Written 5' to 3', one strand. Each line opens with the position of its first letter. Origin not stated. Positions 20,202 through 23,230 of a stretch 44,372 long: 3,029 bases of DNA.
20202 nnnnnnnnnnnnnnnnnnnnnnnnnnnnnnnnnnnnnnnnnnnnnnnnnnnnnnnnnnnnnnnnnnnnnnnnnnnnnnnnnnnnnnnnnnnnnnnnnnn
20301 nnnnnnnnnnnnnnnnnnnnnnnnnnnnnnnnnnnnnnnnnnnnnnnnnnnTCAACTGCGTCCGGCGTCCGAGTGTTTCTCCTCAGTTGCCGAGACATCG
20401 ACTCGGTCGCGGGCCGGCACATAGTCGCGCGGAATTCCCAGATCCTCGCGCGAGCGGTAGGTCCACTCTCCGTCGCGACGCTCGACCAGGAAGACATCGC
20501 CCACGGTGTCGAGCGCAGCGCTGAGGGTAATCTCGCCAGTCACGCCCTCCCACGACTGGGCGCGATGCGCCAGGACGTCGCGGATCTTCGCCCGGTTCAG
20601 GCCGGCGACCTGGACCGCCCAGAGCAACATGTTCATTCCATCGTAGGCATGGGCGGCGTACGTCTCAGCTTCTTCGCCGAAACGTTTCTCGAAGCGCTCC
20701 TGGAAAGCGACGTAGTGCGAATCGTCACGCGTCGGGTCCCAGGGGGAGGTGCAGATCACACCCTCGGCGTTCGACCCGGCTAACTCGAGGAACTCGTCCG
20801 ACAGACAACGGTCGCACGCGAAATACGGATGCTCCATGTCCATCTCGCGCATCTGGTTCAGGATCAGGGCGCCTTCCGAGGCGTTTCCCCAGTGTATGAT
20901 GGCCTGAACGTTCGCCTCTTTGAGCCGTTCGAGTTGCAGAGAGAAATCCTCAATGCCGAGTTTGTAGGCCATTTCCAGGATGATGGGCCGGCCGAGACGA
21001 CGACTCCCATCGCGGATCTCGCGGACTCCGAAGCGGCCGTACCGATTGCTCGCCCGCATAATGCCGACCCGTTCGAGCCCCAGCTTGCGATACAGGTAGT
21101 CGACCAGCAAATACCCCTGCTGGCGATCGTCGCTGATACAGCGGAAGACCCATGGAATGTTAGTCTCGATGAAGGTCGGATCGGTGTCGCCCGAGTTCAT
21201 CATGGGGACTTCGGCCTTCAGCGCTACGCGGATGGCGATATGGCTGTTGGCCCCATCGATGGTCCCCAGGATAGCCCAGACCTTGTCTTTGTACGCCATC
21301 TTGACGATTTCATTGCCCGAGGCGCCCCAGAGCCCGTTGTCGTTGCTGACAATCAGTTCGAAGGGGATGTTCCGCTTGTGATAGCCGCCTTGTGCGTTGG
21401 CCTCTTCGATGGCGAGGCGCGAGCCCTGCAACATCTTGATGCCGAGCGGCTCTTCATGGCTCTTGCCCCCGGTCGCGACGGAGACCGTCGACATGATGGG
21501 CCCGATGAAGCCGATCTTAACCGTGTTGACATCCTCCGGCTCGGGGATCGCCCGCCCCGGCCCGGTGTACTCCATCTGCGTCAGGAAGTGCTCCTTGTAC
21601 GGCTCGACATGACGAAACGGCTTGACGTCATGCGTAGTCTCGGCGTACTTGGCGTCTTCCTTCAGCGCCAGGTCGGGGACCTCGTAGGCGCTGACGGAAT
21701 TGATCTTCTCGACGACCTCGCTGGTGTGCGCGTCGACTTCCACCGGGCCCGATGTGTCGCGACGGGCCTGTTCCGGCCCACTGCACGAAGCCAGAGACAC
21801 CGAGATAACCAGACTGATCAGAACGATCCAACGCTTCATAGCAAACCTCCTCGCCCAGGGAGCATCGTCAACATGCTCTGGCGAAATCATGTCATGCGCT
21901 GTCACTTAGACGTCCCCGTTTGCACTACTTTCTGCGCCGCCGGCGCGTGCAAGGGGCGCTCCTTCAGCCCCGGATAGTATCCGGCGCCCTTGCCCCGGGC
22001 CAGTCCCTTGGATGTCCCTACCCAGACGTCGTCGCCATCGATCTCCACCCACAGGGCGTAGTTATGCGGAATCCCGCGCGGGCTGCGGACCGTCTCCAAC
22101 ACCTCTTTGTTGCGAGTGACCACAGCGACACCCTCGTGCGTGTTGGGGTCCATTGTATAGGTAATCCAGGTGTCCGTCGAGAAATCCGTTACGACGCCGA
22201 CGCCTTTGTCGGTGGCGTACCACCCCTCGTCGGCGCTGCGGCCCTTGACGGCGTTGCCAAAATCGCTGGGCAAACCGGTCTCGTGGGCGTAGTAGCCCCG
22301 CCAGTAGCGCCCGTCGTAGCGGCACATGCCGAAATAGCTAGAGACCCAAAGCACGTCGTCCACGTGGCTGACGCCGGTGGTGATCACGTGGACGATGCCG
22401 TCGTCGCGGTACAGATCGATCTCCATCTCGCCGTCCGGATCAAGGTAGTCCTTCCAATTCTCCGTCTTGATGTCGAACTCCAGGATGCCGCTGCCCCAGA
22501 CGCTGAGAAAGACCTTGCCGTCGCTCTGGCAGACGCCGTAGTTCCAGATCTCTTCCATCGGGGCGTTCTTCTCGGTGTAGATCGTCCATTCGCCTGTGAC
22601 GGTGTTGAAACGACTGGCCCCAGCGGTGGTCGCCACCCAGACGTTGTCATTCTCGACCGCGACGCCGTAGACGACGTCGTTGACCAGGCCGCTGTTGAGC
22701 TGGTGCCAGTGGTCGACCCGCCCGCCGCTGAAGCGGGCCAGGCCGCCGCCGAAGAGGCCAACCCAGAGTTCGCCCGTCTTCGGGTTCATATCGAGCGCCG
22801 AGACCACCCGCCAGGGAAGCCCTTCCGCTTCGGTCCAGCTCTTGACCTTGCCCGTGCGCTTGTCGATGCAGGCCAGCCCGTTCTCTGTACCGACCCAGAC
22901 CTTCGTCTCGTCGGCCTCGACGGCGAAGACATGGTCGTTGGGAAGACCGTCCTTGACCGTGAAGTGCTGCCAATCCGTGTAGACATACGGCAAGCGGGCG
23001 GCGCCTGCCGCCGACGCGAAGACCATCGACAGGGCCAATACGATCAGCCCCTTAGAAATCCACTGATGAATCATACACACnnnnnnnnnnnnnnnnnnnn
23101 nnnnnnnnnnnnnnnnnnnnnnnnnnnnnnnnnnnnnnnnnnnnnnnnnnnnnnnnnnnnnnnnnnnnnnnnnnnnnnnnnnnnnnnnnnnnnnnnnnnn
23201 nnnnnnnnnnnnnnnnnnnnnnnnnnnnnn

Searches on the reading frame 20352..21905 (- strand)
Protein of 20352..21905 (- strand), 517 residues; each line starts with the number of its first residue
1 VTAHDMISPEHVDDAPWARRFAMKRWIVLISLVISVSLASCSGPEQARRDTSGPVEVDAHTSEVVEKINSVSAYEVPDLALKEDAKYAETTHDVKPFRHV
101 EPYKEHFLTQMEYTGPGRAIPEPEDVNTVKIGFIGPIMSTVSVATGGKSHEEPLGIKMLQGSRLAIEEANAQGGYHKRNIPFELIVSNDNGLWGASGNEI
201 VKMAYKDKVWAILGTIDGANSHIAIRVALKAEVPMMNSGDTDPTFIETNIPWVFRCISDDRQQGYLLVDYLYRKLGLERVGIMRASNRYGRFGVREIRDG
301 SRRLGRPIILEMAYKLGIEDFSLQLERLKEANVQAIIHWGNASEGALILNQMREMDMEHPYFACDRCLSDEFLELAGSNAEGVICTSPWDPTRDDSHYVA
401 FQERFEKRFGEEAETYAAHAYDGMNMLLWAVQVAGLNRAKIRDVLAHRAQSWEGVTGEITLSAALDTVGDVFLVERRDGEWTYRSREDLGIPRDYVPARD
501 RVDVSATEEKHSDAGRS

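Call 8: search_protein_families(library=pfam, proteins=[window:20352-21905:-], max_evalue=0.001)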
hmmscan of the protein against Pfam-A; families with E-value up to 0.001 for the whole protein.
window:20352-21905:- (517 aa): 3 families
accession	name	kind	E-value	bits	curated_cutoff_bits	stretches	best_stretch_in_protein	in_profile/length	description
PF13458.12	Peripla_BP_6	-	4.1e-39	135.6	31.7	1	129-463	2-324/343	Periplasmic binding protein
PF01094.35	ANF_receptor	-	2.2e-13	50.4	25.4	1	162-468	6-341/353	Receptor family ligand binding region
PF13433.12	Peripla_BP_5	-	2.1e-08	34.1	27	1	262-461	119-320/363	Periplasmic binding protein domain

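Call 13: search_protein_families(library=ncbifam, proteins=[window:20352-21905:-], max_evalue=0.01)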
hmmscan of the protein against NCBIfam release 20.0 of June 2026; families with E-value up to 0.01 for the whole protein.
window:20352-21905:- (517 aa): 3 families
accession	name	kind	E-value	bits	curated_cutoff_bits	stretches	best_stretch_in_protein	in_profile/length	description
NF011933.0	PRK15404.1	subfamily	1.5e-19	70.4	477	1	154-465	42-348/370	high-affinity branched-chain amino acid ABC transporter substrate-binding protein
TIGR03407.1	urea_ABC_UrtA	exception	2e-05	23.7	492.75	1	160-462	22-324/361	urea ABC transporter substrate-binding protein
TIGR03669.1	urea_ABC_arch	equivalog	5e-05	22.5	494.8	1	155-492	17-351/375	urea ABC transporter substrate-binding protein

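Call 50: search_solved_structures(query=window:20352-21905:-, max_evalue=0.001)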
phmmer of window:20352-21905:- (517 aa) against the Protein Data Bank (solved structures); distinct sequences matched with E-value up to 0.001: 28.
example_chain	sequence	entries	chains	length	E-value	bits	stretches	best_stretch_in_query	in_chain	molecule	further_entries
4gnr_A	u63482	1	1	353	6e-25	91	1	156-479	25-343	ABC transporter substrate-binding protein-branched chain amino acid transport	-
4mlc_A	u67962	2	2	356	2.9e-20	75.5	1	159-483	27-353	Extracellular ligand-binding receptor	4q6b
3td9_A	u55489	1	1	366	7e-20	74.3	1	194-472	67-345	Branched chain amino acid ABC transporter, periplasmic amino acid-binding protein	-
3ip5_A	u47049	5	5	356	1.1e-19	73.7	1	153-464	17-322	ABC transporter, substrate binding protein (Amino acid)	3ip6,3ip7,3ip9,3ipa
3ipc_A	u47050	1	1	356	1.1e-19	73.6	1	153-464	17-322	ABC transporter, substrate binding protein (Amino acid)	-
4n0q_A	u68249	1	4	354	9.4e-15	57.4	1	154-466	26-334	Leu/Ile/Val-binding protein homolog 3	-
3hut_A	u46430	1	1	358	4.1e-14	55.3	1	159-460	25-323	putative branched-chain amino acid ABC transporter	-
1usg_A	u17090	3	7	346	5.6e-14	54.8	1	158-398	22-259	LEUCINE-SPECIFIC BINDING PROTEIN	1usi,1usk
2lbp_A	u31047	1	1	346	1.5e-13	53.4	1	154-398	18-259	LEUCINE-BINDING PROTEIN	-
8z0g_A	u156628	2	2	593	3.1e-13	52.4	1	113-399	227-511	Leu/Ile/Val-binding protein,Leu/Ile/Val-binding protein,mNeonGreen | NeIle,Leu/Ile/Val-binding protein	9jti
1z15_A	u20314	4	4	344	7.1e-13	51.2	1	155-390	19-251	Leu/Ile/Val-binding protein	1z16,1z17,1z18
2liv_A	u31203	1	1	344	1.9e-12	49.8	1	155-390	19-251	LEUCINE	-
8wch_A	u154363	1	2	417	2.8e-12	49.2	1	184-446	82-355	Probable Leu/Ile/Val-binding protein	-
4ey3_A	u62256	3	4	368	2.2e-11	46.3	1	200-480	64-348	Twin-arginine translocation pathway signal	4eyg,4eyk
3lkb_A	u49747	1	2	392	8.9e-10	40.9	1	247-442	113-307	Probable branched-chain amino acid ABC transporter, amino acid binding protein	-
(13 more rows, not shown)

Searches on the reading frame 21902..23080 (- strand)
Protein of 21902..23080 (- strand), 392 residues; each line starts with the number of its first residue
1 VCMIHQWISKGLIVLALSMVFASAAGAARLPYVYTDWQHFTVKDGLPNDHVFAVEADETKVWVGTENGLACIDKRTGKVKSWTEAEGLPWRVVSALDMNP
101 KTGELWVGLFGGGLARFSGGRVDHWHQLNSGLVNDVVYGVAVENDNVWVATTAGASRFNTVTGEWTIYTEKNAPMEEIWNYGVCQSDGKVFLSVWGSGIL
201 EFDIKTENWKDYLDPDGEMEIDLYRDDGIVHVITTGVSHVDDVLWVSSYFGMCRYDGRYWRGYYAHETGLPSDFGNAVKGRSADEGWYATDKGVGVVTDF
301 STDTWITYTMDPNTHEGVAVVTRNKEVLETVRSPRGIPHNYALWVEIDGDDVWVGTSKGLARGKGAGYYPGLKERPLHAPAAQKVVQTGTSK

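Call 8: search_protein_families(library=pfam, proteins=[window:21902-23080:-], max_evalue=0.001)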
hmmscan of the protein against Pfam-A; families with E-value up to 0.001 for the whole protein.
window:21902-23080:- (392 aa): 1 family
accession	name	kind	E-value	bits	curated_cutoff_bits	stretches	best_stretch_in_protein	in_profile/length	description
PF07494.17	Reg_prop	-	7.2e-05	23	20.4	0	45-67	1-24/24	Two component regulator propeller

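Call 13: search_protein_families(library=ncbifam, proteins=[window:21902-23080:-], max_evalue=0.01)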
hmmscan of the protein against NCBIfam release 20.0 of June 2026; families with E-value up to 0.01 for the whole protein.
window:21902-23080:- (392 aa): 1 family
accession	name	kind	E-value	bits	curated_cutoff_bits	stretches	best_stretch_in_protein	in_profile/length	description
NF052228.1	T9SS_PorZ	equivalog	0.0033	15.9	260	0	51-105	35-89/757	type IX secretion system anionic LPS delivery protein PorZ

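Call 52: search_solved_structures(query=window:21902-23080:-, max_evalue=0.1)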
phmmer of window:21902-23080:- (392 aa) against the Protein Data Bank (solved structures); distinct sequences matched with E-value up to 0.1: 4.
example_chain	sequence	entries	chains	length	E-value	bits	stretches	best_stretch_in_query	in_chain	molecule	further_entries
4a2l_A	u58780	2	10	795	3.6e-25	91.6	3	43-171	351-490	TWO-COMPONENT SYSTEM SENSOR HISTIDINE KINASE/RESPONSE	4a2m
3v9f_A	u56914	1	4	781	9.5e-19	70.5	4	60-172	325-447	Two-component system sensor histidine kinase/response regulator, hybrid (One-component sys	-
3ott_A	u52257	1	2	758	2.5e-09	39.4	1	34-164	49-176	Two-component system sensor histidine kinase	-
3va6_A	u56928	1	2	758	2.5e-09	39.4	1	34-164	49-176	Two-component system sensor histidine kinase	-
